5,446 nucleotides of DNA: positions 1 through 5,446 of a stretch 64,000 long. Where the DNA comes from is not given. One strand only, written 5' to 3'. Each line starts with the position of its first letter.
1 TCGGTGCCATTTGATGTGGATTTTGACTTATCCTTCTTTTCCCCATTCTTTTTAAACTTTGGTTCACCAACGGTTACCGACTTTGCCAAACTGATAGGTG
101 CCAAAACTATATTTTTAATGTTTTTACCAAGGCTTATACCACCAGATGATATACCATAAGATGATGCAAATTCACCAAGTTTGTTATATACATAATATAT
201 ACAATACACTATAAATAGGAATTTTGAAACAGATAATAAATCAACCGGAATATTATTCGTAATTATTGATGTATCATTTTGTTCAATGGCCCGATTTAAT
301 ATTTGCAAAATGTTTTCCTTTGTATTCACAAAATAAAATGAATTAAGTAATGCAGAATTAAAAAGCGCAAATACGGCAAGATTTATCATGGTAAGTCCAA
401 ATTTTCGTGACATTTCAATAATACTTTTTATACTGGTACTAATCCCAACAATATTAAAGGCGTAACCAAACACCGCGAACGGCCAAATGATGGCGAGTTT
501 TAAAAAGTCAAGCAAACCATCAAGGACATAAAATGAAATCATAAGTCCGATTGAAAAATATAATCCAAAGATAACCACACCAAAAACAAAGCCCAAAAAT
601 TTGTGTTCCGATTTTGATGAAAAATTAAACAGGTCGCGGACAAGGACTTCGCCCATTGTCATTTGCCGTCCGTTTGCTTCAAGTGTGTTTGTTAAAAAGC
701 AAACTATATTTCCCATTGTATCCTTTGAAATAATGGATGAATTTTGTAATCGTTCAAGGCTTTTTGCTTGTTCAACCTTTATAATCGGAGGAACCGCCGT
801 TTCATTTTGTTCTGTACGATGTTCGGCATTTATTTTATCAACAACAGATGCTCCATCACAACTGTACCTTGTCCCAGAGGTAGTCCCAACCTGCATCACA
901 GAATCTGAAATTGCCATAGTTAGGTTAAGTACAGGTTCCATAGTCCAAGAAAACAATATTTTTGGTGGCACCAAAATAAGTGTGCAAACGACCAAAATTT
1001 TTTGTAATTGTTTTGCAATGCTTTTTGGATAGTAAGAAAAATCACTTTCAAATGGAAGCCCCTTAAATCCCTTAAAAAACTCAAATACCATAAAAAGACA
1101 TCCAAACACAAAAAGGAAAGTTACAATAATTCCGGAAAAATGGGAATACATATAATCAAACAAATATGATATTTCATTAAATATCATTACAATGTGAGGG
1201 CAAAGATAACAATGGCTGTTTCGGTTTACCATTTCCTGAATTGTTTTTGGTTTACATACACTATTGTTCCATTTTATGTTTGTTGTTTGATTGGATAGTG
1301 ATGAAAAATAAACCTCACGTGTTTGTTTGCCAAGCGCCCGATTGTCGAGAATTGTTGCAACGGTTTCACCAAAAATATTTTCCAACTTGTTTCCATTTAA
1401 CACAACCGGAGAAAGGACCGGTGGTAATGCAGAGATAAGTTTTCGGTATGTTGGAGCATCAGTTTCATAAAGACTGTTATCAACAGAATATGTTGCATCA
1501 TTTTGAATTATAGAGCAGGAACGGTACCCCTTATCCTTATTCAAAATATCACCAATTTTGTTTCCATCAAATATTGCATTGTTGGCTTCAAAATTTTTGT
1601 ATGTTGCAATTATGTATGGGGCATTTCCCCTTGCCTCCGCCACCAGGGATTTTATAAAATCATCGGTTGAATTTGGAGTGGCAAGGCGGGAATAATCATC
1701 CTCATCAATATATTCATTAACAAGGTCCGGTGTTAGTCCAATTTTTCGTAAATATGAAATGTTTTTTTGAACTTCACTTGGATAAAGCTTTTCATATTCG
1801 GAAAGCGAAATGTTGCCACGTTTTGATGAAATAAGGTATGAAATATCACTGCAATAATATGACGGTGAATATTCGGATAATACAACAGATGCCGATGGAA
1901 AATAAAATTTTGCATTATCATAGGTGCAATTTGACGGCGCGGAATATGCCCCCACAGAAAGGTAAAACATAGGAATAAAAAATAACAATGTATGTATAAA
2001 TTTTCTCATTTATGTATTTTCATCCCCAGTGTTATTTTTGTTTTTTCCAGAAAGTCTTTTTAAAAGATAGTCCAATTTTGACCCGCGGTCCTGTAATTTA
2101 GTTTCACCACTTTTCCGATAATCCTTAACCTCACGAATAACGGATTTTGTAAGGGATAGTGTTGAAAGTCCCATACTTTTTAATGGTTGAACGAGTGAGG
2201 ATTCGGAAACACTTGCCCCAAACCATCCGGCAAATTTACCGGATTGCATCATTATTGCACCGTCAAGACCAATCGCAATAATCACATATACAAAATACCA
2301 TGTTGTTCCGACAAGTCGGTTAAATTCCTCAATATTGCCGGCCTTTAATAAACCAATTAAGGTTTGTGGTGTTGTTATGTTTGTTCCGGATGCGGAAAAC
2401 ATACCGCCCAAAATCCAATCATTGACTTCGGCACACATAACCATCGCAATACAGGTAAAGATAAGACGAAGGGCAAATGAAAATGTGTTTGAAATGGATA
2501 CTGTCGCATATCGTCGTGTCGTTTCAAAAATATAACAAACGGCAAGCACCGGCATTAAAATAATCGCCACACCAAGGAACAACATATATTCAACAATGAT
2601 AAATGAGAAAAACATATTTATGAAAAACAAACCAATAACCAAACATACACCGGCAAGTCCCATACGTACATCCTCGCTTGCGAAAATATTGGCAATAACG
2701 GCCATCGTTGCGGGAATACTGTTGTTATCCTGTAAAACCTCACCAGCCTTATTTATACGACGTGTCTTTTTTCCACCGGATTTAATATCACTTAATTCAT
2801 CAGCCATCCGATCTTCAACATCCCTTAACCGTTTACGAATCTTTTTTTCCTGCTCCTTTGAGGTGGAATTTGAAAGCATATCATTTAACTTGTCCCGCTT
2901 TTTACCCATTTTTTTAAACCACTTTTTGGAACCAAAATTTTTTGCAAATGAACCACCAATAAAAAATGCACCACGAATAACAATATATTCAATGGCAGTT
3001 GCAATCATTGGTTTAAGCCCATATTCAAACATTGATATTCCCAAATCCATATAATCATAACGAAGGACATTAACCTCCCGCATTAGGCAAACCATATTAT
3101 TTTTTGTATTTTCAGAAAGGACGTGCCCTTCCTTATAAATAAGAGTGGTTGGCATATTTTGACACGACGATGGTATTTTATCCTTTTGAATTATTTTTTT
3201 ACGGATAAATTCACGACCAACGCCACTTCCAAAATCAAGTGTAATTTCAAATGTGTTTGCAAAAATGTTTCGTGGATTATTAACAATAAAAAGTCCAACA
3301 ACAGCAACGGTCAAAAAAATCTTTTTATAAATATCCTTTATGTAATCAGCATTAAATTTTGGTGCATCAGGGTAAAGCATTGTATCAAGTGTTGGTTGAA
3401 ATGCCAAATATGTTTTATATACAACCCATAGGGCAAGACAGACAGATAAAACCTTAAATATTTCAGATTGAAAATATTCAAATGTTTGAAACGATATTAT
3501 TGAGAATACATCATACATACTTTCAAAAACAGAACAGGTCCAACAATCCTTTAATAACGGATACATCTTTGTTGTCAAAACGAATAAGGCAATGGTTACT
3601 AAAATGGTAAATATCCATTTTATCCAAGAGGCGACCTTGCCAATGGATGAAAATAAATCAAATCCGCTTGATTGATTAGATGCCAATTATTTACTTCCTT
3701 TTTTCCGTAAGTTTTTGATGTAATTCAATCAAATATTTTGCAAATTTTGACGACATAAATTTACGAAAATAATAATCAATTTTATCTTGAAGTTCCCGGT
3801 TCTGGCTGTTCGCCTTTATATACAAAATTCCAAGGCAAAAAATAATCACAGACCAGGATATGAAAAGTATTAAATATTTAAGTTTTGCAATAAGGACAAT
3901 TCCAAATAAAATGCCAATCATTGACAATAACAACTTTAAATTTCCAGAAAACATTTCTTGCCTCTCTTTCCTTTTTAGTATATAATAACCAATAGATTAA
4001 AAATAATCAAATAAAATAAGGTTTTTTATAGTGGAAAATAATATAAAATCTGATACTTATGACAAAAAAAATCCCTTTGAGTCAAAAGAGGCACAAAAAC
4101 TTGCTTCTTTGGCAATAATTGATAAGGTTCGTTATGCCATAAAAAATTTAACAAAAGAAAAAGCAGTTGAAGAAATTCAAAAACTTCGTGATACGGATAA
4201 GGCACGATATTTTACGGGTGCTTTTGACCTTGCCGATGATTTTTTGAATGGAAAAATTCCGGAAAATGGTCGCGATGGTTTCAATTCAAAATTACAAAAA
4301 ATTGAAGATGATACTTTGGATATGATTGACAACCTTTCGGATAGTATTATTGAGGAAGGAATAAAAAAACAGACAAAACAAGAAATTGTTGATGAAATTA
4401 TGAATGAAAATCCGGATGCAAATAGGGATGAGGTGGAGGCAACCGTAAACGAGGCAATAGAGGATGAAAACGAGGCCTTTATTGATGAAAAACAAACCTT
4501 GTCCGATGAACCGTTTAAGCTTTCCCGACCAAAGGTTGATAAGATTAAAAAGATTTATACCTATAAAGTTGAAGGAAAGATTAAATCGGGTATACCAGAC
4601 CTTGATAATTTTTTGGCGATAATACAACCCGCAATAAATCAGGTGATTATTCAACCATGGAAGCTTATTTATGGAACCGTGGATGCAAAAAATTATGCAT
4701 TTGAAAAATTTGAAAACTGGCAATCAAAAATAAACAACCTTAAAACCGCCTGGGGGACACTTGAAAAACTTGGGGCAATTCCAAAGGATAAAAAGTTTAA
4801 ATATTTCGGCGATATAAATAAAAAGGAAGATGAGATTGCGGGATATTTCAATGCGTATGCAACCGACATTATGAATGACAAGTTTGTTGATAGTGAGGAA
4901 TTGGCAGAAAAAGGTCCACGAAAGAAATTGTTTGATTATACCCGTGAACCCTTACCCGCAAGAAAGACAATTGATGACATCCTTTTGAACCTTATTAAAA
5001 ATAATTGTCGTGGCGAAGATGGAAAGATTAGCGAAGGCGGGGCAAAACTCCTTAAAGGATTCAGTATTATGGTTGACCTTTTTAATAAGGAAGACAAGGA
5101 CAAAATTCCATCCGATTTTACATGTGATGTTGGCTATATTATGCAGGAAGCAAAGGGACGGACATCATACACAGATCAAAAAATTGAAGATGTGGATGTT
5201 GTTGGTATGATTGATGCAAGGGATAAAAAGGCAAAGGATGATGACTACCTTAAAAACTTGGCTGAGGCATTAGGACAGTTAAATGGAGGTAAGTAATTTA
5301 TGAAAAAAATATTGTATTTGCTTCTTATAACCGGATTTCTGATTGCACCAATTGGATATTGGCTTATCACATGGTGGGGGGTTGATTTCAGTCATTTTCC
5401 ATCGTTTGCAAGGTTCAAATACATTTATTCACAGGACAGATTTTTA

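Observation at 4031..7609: Five-gene SD-coupled operon resembling a polymorphic toxin/immunity (or effector/immunity) module next to VirB6-like genes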

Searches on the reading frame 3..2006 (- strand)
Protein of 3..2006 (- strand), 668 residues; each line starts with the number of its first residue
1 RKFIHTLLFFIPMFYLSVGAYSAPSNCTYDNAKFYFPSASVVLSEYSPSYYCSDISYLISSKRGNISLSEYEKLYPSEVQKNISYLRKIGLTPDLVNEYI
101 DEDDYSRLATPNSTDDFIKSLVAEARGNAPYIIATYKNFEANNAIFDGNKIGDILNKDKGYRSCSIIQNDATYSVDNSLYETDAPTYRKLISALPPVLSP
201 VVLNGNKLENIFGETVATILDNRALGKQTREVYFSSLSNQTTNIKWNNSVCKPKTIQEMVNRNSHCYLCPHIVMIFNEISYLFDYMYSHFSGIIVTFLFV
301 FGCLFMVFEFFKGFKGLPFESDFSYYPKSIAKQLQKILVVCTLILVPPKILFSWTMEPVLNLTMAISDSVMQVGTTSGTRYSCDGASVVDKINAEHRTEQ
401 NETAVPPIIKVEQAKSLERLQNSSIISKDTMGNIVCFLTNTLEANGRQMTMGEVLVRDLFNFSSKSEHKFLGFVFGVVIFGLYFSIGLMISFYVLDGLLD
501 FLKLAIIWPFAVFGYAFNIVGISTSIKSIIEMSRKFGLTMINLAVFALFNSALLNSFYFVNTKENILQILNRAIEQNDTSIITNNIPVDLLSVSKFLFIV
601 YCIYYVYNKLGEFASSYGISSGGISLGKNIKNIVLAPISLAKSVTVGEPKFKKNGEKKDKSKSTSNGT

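Call 94: search_protein_families(library=pfam, proteins=[window:3-2006:-], max_evalue=0.01)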
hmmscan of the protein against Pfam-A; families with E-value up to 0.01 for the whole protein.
window:3-2006:- (668 aa): 0 families

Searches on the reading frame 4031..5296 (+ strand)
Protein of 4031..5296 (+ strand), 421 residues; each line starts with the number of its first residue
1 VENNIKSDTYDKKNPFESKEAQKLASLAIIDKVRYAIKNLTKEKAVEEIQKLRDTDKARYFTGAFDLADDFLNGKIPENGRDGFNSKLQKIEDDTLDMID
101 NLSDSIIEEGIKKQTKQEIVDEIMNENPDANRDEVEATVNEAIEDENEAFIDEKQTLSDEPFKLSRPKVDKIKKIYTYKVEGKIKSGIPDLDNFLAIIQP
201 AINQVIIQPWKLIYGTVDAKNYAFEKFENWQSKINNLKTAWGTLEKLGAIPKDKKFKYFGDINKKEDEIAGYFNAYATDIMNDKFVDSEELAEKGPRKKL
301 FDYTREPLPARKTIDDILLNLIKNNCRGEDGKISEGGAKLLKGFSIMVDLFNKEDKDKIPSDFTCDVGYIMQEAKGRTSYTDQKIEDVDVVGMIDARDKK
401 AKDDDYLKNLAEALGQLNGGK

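Call 3: search_protein_families(library=pfam, proteins=[window:4031-5296:+], max_evalue=1)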
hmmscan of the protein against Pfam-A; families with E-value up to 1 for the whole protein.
window:4031-5296:+ (421 aa): 3 families
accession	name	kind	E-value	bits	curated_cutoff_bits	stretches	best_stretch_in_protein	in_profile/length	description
PF20285.3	CTD9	-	0.43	11.6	27.9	0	50-126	4-76/113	C-terminal domain 9 of the ABC-three component (ABC-3C) systems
PF16762.11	RHH_6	-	0.68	11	27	0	106-145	35-74/77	Ribbon-helix-helix domain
PF19174.5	DUF5856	-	0.8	11.2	34.6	0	59-125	15-85/94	Family of unknown function (DUF5856)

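Call 5: search_protein_families(library=ncbifam, proteins=[window:4031-5296:+], max_evalue=1)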
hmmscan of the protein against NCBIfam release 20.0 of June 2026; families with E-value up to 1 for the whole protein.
window:4031-5296:+ (421 aa): 0 families

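Call 6: search_protein_families(library=padloc, proteins=[window:4031-5296:+], max_evalue=1)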
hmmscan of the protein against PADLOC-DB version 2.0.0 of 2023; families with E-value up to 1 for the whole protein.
window:4031-5296:+ (421 aa): 0 families

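Call 7: search_protein_families(library=phrogs, proteins=[window:4031-5296:+], max_evalue=1)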
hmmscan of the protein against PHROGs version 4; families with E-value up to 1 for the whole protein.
window:4031-5296:+ (421 aa): 1 family
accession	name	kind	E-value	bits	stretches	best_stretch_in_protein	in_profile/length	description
phrog_13835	-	unknown function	0.32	12.1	0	362-388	41-68/84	-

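Call 29: find_homologous_proteins(query=window:4031-5293:+, max_evalue=0.001)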
Query window:4031-5293:+ (421 aa): 8 proteins with E <= 0.001 among 8000 candidates.
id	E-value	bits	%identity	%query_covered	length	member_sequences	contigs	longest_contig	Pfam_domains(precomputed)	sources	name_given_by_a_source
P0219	1.1e-269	912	99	100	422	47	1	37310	-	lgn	-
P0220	7.7e-206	702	98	77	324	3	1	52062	-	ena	-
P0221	3.2e-73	265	41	92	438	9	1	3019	-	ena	-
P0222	2.1e-57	213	37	84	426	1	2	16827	-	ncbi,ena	-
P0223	4.0e-37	147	33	71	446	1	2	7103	-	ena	-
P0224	6.9e-34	136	34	72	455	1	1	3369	-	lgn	-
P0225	1.2e-25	109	29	68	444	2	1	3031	-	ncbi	-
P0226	7.9e-25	106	29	67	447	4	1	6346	-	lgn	-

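Call 67: search_solved_structures(query=A3, max_evalue=10)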
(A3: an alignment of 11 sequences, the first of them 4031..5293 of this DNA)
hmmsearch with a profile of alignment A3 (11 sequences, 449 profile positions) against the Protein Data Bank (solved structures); distinct sequences matched with E-value up to 10: 18.
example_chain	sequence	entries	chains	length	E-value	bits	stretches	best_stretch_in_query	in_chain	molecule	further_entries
6ef4_A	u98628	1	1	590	0.0026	20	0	322-379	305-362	Serine/threonine-protein phosphatase 2A 65 kDa regulatory subunit A alpha isoform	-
2pkg_A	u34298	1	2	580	0.0038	19.5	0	322-379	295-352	Serine/threonine-protein phosphatase 2A 65 kDa regulatory subunit A alpha isoform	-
2nyl_A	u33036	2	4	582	0.0038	19.5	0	322-379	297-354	Protein phosphatase 2, regulatory subunit A (PR 65), alpha isoform | Protein phosphatase 2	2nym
3dw8_A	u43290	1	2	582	0.0038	19.5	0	322-379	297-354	Serine/threonine-protein phosphatase 2A 65 kDa regulatory subunit A alpha isoform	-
8so0_A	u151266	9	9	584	0.0039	19.5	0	322-379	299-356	Serine/threonine-protein phosphatase 2A 65 kDa regulatory subunit A alpha isoform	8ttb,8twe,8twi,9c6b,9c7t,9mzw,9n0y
4i5l_A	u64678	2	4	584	0.0039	19.5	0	322-379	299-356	Serine/threonine-protein phosphatase 2A 65 kDa regulatory subunit A alpha isoform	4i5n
5w0w_A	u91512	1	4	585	0.0039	19.4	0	322-379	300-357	Serine/threonine-protein phosphatase 2A 65 kDa regulatory subunit A alpha isoform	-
6iur_A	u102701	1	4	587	0.0039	19.4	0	322-379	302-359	PP2A scaffolding subunit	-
1b3u_A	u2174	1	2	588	0.004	19.4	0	322-379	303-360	PROTEIN (PROTEIN PHOSPHATASE PP2A)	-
2ie3_A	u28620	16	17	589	0.004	19.4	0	322-379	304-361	Protein Phosphatase 2, regulatory subunit A (PR 65), alpha isoform | Serine/threonine-protein phosphatase 2A 65 kDa regulatory subunit A alpha isoform | PP2A-A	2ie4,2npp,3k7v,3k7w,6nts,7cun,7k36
8rbx_p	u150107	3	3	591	0.004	19.4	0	322-379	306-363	Serine/threonine-protein phosphatase 2A 65 kDa regulatory subunit A alpha isoform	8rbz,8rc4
8uwb_A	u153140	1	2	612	0.0046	19.2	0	322-379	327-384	Serine/threonine-protein phosphatase 2A catalytic subunit alpha isoform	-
8uo5_A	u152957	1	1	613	0.0046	19.2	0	322-379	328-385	Serine/threonine-protein phosphatase 2A 65 kDa regulatory subunit A alpha isoform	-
3fga_A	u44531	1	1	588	0.0056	18.9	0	322-379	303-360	Serine/threonine-protein phosphatase 2A 65 kDa regulatory subunit A alpha isoform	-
2iae_A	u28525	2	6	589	0.0057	18.9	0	322-379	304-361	Serine/threonine-protein phosphatase 2A 65 kDa regulatory subunit A alpha isoform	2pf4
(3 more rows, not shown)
